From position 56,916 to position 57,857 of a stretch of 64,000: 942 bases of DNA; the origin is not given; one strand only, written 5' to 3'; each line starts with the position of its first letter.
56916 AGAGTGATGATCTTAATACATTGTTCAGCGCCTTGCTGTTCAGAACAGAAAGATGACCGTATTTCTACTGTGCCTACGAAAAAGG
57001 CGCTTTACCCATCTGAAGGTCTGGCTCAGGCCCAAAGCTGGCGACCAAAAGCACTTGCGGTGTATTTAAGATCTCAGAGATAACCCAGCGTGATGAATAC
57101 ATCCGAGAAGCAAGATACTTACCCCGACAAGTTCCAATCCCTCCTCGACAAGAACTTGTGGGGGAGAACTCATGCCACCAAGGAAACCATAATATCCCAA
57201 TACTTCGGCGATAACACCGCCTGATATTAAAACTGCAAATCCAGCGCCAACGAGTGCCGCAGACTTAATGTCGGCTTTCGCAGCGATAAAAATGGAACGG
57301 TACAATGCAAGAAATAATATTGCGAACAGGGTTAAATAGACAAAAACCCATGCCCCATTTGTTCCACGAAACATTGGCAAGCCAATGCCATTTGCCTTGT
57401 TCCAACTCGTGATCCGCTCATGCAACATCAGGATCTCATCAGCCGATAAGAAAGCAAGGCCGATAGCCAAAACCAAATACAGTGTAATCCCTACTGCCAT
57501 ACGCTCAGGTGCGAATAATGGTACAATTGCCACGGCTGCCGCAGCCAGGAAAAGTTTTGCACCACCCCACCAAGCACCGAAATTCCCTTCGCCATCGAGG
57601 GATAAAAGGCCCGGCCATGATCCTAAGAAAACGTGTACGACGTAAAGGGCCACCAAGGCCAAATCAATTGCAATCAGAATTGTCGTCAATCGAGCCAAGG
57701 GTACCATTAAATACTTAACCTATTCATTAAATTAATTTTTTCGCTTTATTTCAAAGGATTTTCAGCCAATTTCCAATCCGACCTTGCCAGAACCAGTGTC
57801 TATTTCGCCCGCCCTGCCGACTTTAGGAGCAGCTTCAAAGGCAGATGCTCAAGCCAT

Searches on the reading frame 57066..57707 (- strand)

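Call 3: search_protein_families(library=ncbifam, proteins=[window:57066-57707:-], max_evalue=1)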
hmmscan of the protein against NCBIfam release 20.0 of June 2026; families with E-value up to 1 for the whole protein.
window:57066-57707:- (213 aa): 0 families

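Call 4: search_protein_families(library=pfam, proteins=[window:57066-57707:-], max_evalue=1)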
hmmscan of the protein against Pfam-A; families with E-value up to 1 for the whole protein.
window:57066-57707:- (213 aa): 2 families
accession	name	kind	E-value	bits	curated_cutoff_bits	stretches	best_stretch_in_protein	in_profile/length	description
PF10749.14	DUF2534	-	0.27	11.9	22.4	0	116-142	52-78/80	Protein of unknown function (DUF2534)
PF15071.11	TMEM220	-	0.88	10.7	27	0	119-203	17-95/100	Transmembrane family 220, helix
